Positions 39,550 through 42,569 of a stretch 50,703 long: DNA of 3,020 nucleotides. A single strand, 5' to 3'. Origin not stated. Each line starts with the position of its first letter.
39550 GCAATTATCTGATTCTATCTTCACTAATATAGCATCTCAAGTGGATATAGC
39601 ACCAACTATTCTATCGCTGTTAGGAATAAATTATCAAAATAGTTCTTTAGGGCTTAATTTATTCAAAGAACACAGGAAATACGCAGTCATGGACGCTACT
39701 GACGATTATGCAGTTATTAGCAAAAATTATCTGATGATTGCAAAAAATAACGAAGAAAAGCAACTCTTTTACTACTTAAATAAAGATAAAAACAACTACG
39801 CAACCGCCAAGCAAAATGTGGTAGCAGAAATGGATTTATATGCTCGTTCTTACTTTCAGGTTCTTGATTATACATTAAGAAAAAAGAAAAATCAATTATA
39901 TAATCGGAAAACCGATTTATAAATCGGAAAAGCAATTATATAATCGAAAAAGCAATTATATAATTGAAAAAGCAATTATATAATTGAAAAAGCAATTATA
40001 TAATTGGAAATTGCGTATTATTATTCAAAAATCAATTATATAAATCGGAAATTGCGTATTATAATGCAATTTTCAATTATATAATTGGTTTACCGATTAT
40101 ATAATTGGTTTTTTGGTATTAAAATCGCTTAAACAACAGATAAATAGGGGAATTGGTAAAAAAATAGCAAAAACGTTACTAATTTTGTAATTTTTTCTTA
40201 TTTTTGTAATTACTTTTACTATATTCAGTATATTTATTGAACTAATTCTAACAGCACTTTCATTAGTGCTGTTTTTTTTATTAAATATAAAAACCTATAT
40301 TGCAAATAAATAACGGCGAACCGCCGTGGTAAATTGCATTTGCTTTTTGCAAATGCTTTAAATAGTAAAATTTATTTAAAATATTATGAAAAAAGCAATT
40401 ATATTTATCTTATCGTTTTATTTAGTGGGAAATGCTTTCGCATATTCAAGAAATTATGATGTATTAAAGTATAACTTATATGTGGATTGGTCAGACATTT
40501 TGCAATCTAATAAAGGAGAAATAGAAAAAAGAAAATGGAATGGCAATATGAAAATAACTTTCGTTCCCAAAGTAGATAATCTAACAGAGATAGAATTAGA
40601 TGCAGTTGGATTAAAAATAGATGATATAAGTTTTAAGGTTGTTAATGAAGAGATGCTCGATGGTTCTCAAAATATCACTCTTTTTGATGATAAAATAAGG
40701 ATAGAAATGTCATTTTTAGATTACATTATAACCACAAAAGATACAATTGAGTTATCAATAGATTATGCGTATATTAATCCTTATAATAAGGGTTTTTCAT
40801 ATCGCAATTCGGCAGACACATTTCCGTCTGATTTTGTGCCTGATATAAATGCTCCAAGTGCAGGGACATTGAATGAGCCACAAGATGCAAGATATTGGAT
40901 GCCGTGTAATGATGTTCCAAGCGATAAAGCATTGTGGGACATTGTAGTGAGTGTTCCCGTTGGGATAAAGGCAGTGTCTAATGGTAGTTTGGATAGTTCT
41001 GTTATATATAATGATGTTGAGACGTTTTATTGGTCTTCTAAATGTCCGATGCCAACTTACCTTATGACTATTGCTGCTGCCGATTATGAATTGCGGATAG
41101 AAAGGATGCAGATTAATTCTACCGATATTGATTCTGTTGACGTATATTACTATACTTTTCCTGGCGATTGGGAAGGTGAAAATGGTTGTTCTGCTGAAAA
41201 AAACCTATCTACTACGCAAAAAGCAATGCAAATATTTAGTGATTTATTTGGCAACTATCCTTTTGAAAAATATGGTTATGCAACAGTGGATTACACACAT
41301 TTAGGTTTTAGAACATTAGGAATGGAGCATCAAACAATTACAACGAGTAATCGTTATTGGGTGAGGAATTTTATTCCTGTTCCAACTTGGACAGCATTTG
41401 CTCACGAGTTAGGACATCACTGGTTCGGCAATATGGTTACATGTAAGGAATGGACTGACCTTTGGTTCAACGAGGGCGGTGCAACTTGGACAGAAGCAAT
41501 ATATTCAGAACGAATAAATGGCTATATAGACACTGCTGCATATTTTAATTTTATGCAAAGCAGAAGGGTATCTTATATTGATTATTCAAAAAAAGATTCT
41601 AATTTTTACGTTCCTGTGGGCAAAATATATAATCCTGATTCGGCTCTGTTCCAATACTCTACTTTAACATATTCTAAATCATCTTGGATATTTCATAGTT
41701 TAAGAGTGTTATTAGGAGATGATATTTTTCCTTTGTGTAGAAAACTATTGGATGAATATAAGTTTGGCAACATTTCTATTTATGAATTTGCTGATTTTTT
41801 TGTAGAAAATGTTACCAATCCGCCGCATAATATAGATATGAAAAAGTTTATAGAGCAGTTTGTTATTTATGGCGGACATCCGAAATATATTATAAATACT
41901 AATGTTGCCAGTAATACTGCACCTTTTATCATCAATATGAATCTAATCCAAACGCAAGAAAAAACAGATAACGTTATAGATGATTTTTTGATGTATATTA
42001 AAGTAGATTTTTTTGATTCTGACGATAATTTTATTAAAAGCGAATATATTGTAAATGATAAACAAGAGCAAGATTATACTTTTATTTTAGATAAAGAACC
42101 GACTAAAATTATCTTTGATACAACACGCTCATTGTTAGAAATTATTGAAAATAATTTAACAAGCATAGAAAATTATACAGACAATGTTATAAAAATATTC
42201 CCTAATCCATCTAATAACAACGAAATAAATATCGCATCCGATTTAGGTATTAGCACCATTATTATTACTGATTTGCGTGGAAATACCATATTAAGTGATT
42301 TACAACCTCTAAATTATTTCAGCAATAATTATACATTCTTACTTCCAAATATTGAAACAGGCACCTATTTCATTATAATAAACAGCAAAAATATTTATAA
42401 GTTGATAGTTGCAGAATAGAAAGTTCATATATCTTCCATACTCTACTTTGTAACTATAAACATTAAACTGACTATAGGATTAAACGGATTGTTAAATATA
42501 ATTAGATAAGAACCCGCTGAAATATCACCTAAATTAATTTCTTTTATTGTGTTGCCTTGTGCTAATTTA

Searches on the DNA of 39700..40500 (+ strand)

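Call 54: search_dna_similar(query=window:39880-40200:+, collection=plasmids, mode=distant, max_evalue=0.01, max_rows=10)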
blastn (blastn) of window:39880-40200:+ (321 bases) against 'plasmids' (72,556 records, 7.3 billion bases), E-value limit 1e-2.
No match.

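Call 55: search_dna_similar(query=window:39880-40200:+, collection=phages, mode=distant, max_evalue=0.01, max_rows=10)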
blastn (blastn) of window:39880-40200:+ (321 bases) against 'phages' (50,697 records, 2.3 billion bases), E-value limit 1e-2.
No match.

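Call 56: search_rna_families(source=window, start=39700, end=40500, threshold=evalue, max_evalue=1)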
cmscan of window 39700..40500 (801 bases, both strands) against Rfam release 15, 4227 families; matches with E-value up to 1: 3.
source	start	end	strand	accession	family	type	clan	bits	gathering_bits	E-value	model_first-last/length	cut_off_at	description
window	40043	40136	-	RF02618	SSRC34_2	Gene; sRNA;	-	21.3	48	0.7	1-125/125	no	Streptococcus sRNA 34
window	40217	40279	+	RF01859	Phe_leader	Cis-reg; leader;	-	20.5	55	0.93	1-125/125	no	Phenylalanine leader peptide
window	40028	40092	+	RF00969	mir-556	Gene; miRNA;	-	20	84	0.71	1-88/88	no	mir-556 microRNA precursor family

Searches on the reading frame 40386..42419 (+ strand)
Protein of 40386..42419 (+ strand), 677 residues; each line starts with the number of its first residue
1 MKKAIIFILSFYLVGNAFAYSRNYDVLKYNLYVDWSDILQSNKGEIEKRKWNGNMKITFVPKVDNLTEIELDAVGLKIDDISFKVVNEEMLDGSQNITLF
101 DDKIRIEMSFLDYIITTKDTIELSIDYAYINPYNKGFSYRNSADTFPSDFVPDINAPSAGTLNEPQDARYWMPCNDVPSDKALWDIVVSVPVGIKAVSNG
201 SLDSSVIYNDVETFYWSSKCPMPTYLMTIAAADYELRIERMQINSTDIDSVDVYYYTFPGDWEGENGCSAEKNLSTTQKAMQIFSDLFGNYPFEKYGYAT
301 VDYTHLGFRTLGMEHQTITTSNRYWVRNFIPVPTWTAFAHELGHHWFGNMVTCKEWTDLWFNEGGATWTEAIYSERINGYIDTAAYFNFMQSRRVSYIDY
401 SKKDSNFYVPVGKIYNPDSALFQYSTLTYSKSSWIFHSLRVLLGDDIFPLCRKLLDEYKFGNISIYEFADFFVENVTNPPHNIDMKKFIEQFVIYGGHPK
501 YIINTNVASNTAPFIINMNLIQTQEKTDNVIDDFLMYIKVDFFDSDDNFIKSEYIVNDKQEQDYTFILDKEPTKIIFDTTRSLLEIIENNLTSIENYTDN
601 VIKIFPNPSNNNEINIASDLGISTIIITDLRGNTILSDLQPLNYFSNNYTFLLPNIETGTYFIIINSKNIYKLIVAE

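Call 6: search_protein_families(library=pfam, proteins=[window:40386-42419:+])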
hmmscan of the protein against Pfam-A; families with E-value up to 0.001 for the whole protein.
window:40386-42419:+ (677 aa): 3 families
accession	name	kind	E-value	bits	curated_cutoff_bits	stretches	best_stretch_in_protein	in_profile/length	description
PF01433.26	Peptidase_M1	-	2.9e-25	89.6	27.7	1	274-489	3-215/218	Peptidase family M1 domain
PF17900.6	Peptidase_M1_N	-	5.6e-17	62.9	25.8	1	46-226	13-186/186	Peptidase M1 N-terminal domain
PF18962.6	Por_Secre_tail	-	2e-06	28.5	27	1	604-675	1-75/75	Secretion system C-terminal sorting domain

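Call 9: find_encoding_contigs(protein=window:40386-42419:+, flank=10000, max_places=10)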
Protein window:40386-42419:+ (677 aa): no gene with exactly this product is on record in the collection.
